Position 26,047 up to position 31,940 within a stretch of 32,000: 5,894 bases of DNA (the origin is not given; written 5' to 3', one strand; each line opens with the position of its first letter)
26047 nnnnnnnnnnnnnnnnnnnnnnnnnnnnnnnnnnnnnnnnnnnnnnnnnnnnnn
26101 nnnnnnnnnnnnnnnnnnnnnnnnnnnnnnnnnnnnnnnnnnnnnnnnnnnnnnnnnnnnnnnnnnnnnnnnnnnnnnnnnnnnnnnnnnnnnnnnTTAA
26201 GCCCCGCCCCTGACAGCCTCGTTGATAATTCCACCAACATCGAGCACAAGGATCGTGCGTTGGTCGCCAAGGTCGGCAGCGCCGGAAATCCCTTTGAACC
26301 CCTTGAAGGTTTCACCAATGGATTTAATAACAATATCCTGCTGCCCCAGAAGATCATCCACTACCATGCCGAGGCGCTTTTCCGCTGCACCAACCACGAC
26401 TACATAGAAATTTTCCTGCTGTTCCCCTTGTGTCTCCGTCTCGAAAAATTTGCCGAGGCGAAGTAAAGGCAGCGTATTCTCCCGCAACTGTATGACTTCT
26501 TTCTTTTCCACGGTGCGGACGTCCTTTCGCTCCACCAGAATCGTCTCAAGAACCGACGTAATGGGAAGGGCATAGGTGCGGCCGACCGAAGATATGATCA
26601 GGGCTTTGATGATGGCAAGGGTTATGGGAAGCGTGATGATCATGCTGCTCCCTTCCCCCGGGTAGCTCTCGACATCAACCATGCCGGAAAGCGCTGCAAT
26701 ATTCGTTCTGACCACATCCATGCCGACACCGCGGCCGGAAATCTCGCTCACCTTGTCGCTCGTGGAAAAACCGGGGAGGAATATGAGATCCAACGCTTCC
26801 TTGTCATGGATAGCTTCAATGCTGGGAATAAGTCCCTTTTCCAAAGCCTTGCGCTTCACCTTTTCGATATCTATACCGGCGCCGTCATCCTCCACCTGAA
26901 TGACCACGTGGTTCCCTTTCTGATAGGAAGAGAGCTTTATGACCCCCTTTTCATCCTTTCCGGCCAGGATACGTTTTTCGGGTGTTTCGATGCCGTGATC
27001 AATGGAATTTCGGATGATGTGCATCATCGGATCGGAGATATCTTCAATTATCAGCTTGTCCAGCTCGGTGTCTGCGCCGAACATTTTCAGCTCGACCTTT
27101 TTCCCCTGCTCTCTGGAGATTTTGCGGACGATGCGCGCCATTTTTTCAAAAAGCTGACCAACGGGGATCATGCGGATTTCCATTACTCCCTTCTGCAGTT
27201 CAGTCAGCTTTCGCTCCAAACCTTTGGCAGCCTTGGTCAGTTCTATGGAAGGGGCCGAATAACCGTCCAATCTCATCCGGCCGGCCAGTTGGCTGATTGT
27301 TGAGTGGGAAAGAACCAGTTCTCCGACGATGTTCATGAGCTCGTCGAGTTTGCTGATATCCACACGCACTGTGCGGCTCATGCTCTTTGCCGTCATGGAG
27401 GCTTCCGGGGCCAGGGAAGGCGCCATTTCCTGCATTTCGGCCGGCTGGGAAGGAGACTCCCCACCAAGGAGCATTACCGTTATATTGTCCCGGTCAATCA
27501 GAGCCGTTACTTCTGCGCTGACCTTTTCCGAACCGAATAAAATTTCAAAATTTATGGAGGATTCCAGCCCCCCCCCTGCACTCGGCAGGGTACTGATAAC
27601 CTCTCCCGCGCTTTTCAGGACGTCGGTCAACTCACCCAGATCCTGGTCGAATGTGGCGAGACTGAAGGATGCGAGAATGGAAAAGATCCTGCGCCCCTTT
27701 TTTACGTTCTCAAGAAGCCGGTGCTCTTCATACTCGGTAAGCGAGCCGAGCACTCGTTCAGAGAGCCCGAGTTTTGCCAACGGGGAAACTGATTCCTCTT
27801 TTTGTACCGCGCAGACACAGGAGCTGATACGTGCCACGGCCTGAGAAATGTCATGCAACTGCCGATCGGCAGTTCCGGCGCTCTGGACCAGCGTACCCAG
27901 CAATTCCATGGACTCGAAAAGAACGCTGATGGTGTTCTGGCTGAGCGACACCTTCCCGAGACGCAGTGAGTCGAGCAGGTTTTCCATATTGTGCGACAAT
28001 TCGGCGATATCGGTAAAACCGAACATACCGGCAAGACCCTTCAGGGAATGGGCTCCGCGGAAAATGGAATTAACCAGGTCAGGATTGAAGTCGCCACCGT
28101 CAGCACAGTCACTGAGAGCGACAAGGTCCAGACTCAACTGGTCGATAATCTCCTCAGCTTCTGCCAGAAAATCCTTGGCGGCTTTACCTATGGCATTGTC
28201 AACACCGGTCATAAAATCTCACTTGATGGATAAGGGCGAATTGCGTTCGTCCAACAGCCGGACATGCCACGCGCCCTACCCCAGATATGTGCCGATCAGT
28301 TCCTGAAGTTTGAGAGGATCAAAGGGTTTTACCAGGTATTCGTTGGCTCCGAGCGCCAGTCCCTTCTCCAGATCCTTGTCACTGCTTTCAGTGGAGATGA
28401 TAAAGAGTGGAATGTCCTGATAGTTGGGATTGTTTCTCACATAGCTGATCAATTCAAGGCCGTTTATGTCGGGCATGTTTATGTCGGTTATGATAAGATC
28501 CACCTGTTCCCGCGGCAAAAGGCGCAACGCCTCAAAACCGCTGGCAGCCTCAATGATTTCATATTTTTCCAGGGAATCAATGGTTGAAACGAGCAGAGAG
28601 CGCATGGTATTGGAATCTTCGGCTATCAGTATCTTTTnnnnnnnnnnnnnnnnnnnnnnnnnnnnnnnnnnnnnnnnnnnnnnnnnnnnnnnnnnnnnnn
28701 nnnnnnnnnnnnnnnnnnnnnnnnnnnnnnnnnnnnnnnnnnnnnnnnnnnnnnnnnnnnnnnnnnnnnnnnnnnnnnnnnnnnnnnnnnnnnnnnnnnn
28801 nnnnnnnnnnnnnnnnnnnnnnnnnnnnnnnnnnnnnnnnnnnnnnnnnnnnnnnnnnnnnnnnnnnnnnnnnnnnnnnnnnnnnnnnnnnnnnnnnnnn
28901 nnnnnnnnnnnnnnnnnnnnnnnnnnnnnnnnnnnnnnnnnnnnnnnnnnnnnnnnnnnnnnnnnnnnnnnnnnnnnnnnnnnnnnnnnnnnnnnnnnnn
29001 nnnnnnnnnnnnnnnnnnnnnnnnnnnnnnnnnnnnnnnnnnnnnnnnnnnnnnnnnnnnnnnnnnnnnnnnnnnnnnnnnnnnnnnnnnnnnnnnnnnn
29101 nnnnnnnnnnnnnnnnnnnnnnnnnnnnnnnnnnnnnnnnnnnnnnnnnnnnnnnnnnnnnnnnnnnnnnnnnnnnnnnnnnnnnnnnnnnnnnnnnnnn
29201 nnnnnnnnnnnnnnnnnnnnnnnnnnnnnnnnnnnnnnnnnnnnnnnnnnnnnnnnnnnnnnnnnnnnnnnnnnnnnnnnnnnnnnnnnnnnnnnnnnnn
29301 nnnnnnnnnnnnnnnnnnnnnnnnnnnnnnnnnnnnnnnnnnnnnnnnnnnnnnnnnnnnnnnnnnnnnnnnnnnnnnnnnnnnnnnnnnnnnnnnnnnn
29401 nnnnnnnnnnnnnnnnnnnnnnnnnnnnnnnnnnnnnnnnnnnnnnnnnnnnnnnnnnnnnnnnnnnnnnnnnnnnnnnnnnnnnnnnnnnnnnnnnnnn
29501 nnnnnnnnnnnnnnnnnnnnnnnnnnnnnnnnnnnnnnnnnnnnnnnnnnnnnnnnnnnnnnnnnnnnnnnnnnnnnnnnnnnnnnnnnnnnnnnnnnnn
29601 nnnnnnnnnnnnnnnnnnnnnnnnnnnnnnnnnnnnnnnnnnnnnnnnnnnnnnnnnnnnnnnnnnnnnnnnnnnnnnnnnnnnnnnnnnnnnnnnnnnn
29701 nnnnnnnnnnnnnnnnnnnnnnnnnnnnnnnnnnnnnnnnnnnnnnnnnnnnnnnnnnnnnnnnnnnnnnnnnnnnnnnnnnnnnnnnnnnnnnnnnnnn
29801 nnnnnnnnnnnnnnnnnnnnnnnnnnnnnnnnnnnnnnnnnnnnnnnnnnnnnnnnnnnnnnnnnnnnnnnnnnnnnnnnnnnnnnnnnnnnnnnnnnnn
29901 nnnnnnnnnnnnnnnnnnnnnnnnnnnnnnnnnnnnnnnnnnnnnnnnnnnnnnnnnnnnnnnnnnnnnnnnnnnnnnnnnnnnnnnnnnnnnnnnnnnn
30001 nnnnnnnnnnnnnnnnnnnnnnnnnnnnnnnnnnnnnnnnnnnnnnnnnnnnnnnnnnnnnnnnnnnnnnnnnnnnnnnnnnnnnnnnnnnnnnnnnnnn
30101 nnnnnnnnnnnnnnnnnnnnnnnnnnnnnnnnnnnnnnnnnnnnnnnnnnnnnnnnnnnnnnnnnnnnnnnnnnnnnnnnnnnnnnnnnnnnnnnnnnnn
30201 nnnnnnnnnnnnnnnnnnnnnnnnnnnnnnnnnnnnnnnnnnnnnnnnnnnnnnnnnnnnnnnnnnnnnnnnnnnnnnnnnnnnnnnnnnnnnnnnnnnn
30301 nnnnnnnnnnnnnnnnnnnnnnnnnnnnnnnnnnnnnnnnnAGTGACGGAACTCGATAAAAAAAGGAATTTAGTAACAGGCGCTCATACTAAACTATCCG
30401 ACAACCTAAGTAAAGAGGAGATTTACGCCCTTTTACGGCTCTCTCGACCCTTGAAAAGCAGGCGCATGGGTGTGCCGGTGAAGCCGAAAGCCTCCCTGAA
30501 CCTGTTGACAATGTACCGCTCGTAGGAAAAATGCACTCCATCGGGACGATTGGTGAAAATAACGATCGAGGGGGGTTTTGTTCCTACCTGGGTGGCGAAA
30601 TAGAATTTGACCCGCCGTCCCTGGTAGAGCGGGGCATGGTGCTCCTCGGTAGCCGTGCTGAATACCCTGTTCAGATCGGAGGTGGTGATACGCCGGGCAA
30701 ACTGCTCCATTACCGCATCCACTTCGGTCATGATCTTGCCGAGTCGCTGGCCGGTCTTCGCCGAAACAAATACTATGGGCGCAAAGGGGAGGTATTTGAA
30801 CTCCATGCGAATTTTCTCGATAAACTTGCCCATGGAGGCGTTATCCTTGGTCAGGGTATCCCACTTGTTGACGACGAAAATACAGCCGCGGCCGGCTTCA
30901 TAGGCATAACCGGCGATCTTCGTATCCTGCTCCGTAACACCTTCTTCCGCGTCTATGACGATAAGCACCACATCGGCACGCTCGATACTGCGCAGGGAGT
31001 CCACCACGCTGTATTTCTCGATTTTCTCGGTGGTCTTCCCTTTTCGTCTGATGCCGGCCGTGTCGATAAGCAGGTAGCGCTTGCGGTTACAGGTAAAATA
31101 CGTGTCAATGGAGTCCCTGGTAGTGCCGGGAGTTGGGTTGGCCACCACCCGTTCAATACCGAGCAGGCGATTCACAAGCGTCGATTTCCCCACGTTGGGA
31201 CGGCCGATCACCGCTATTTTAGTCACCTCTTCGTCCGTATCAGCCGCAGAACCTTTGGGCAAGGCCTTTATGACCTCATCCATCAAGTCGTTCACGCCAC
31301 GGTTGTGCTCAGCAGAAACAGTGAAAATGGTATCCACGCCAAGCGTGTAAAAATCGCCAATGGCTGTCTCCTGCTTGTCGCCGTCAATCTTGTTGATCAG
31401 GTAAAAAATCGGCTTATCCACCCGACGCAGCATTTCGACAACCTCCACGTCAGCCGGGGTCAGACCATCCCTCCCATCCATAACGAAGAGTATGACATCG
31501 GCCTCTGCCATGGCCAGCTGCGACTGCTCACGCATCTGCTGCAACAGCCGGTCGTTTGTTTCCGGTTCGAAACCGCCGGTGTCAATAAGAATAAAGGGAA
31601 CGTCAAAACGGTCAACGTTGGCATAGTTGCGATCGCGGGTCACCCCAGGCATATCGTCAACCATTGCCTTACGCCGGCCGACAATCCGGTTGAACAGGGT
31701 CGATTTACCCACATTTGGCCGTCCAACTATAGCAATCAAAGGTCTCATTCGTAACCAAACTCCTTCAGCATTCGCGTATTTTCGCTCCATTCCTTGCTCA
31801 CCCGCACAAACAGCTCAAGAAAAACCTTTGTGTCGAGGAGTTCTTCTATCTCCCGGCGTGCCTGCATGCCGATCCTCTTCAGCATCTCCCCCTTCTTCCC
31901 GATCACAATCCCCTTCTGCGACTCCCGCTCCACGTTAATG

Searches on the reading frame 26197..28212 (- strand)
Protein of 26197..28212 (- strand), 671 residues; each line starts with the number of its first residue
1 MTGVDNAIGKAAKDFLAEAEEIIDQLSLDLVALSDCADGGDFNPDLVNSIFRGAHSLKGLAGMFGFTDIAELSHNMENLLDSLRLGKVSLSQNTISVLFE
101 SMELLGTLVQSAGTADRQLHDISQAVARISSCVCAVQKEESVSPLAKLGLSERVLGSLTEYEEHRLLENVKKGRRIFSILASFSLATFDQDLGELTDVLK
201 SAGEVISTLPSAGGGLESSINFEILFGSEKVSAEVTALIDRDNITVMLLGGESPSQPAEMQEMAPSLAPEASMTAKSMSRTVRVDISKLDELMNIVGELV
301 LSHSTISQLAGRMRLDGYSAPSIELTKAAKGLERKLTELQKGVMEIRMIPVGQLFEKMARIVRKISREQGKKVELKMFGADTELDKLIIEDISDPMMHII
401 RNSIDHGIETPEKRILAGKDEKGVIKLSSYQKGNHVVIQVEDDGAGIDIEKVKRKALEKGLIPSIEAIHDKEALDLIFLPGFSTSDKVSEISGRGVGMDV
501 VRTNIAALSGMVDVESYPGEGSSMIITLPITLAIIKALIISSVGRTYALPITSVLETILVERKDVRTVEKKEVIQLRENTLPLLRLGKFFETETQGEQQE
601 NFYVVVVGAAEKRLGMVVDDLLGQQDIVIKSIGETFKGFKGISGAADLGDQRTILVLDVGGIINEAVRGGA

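Call 8: search_protein_families(library=pfam, proteins=[window:26197-28212:-])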
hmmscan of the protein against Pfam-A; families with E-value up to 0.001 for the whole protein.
window:26197-28212:- (671 aa): 4 families
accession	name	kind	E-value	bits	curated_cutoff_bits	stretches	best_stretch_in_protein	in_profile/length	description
PF01584.24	CheW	-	9e-26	90.6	23.5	1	538-665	3-136/138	CheW-like domain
PF02895.20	H-kinase_dim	-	1.3e-18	67.7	23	1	279-346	1-68/68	Signal transducing histidine kinase, homodimeric domain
PF02518.31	HATPase_c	-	8.4e-17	62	26.4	1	394-530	4-109/111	Histidine kinase-, DNA gyrase B-, and HSP90-like ATPase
PF01627.28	Hpt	-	3.9e-15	56.3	24.6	1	13-98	4-74/84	Hpt domain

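Call 64: search_protein_families(library=ncbifam, proteins=[window:26197-28212:-], max_evalue=0.00001)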
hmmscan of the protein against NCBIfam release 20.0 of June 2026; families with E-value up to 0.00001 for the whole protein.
window:26197-28212:- (671 aa): 10 families
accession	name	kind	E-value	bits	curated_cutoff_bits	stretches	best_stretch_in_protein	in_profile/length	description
NF041336.1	CheA_Halo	equivalog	1.1e-120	404.3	950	2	272-660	284-664/666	chemotaxis protein CheA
NF007835.0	PRK10547.1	equivalog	5.5e-112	375.5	793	1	13-661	8-655/670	chemotaxis protein CheA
NF010411.0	PRK13837.1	equivalog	1.5e-08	33.1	647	1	471-535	621-680/828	two-component system VirA-like sensor kinase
NF008298.1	PRK11086.1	subfamily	4.4e-08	32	520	0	471-530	471-525/529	DcuS/MalK family sensor histidine kinase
NF008468.0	PRK11360.1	equivalog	6.2e-08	31.4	646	0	470-531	553-609/616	two-component system sensor histidine kinase AtoS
NF046044.1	PnpS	equivalog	6.8e-08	31.9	400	0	491-529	352-390/390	two-component system histidine kinase PnpS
NF011874.0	PRK15347.1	equivalog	2.4e-07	29.2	852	0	489-532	573-616/921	two component system sensor kinase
NF007688.0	PRK10364.1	equivalog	3e-07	29.5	479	0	472-531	398-452/460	two-component system sensor histidine kinase ZraS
NF047874.1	MASE3_PAS_HK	subfamily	4.1e-07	29.2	560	0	490-534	585-629/655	MASE3 domain-containing sensor histidine kinase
NF007004.0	PRK09467.1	equivalog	5.3e-06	25.5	415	0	422-453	351-382/440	two-component system sensor histidine kinase EnvZ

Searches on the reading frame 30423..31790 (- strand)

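Call 8: search_protein_families(library=pfam, proteins=[window:30423-31790:-])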
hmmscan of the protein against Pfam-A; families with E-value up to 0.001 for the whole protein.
window:30423-31790:- (455 aa): 21 families
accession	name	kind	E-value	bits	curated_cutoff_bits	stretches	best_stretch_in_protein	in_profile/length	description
PF01926.29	MMR_HSR1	-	2e-59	199.1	21.9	2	19-134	2-113/113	50S ribosome-binding GTPase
PF14714.11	KH_dom-like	-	3.8e-33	114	27.3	1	367-447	1-81/81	KH-domain-like of EngA bacterial GTPase enzymes, C-terminal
PF02421.24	FeoB_N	-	8.4e-28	97.3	27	2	191-355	2-154/156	Ferrous iron transport protein B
PF00009.33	GTP_EFTU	-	1.2e-26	93.9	26.5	2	188-361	2-186/188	Elongation factor Tu GTP binding domain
PF00350.29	Dynamin_N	-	2.8e-15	57.2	27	0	192-224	1-33/168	Dynamin family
PF04548.22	AIG1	-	6.2e-11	42.5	27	1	191-293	2-104/212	AIG1 family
PF03193.22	RsgA_GTPase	-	9.1e-09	35.8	30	0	131-213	59-130/174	RsgA GTPase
PF10662.15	PduV-EutP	-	4.7e-07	30.1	21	0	20-171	5-139/143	Ethanolamine utilisation - propanediol utilisation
PF08477.19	Roc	-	7.6e-07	29.8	27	0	191-250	1-69/119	Ras of Complex, Roc, domain of DAPkinase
PF02492.25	cobW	-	5e-06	26.7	20.7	0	236-329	83-174/180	CobW/HypB/UreG, nucleotide-binding domain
PF13401.12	AAA_22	-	8e-06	26.6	27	0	17-123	6-106/130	AAA domain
PF19993.5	DO-GTPase2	-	8.6e-06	26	27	0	253-348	101-173/226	Double-GTPase 2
PF00071.28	Ras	-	1.5e-05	25.1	21.6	0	191-249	1-60/162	Ras family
PF00025.27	Arf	-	5.1e-05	23.3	22.3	0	188-228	13-53/174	ADP-ribosylation factor family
PF05621.17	TniB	-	6.7e-05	22.8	22.4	0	170-210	16-56/189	Bacterial TniB protein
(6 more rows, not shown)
